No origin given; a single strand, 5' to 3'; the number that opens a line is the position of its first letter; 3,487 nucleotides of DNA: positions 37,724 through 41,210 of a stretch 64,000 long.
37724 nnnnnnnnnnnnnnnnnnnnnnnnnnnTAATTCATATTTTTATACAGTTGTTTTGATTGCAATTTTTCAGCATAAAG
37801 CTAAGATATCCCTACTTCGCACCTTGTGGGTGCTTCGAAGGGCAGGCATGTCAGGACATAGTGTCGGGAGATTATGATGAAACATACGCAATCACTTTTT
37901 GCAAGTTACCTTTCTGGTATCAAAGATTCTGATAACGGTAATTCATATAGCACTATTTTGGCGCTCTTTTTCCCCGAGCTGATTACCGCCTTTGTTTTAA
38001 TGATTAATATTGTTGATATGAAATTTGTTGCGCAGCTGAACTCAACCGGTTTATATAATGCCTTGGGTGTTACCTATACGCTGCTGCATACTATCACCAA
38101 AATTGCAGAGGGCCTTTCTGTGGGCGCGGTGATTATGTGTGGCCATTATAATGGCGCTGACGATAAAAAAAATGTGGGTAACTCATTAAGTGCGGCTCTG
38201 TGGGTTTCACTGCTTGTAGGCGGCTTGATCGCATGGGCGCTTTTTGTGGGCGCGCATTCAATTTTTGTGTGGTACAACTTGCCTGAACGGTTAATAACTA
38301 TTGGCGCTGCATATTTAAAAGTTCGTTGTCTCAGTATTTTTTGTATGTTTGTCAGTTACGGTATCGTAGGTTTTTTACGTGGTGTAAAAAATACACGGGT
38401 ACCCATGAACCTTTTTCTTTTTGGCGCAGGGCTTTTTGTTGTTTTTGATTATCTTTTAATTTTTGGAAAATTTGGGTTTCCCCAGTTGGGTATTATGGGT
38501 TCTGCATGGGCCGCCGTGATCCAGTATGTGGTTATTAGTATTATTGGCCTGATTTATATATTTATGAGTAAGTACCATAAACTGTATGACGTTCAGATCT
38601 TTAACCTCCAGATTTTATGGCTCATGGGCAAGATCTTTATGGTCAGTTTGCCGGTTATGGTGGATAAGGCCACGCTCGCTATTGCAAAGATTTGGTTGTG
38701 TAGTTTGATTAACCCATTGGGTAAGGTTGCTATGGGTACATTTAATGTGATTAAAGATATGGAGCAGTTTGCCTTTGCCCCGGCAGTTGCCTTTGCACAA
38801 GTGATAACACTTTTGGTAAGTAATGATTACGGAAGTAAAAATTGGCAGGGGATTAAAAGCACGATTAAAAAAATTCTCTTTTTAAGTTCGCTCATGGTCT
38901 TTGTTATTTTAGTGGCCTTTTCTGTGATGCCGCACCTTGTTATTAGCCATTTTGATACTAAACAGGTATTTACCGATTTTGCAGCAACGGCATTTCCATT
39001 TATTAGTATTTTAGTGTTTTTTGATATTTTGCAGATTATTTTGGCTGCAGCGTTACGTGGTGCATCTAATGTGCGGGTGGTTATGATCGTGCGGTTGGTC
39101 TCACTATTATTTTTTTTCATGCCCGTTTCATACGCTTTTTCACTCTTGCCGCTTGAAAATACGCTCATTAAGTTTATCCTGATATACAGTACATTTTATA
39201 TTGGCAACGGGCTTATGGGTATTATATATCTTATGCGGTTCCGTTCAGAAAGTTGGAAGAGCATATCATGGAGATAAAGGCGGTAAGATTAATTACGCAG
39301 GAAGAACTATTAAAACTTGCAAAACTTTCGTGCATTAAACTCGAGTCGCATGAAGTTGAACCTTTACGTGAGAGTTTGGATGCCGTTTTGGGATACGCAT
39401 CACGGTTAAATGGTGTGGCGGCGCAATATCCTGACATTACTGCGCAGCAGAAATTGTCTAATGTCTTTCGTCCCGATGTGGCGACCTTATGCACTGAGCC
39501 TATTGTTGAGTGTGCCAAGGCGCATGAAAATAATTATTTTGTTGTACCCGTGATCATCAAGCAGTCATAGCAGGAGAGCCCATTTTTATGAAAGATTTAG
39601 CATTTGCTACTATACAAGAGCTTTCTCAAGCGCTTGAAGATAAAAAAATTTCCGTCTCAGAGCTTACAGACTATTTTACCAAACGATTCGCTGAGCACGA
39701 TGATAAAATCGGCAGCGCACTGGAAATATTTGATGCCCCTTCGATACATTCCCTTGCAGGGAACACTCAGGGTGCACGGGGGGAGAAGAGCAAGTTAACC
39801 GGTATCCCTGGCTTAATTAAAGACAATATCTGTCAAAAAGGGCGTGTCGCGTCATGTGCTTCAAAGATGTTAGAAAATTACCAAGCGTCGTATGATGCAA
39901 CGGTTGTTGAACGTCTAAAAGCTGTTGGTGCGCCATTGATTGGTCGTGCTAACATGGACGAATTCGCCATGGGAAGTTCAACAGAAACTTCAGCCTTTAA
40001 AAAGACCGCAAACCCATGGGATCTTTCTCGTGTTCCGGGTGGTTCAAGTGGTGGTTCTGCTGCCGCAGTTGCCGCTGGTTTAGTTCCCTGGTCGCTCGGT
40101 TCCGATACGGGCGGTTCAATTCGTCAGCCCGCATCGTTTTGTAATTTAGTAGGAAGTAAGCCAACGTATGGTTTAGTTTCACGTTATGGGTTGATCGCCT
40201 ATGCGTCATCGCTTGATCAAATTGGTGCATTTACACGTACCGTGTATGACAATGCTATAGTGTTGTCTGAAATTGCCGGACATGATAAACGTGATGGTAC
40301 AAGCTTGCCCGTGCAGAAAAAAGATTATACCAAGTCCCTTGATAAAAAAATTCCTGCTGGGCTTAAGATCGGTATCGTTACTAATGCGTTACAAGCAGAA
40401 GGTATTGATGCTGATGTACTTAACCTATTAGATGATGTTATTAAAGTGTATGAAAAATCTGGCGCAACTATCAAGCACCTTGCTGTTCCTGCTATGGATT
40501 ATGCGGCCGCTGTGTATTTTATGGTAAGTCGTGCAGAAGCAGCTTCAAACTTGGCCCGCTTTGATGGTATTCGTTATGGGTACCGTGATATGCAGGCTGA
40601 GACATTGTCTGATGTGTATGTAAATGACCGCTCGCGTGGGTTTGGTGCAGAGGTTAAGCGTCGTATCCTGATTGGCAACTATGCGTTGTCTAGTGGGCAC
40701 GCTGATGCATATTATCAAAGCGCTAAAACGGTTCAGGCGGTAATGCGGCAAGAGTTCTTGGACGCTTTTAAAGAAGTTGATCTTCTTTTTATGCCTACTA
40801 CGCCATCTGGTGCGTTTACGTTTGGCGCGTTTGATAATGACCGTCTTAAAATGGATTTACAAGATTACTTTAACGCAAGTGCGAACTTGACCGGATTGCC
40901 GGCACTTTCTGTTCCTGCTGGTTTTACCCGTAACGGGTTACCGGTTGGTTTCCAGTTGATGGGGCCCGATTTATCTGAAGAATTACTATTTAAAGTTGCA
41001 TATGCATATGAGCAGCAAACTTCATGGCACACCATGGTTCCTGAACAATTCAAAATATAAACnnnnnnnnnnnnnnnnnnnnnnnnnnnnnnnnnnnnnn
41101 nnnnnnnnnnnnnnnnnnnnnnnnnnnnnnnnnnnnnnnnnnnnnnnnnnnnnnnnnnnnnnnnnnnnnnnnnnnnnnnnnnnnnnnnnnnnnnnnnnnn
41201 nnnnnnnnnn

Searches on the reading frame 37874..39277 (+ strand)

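Call 20: search_protein_families(library=pfam, proteins=[window:37874-39277:+], max_evalue=0.001)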
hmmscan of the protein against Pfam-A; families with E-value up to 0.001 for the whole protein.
window:37874-39277:+ (467 aa): 1 family
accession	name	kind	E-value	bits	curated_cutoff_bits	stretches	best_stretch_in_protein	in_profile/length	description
PF01554.23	MatE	-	2e-34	119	24.9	2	39-194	7-161/161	MatE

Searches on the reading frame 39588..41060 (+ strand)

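Call 20: search_protein_families(library=pfam, proteins=[window:39588-41060:+], max_evalue=0.001)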
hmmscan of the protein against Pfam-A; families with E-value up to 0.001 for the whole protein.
window:39588-41060:+ (490 aa): 1 family
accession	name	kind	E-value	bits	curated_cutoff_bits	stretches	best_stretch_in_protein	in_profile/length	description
PF01425.27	Amidase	-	1.8e-139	466.1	27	1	25-467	1-444/445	Amidase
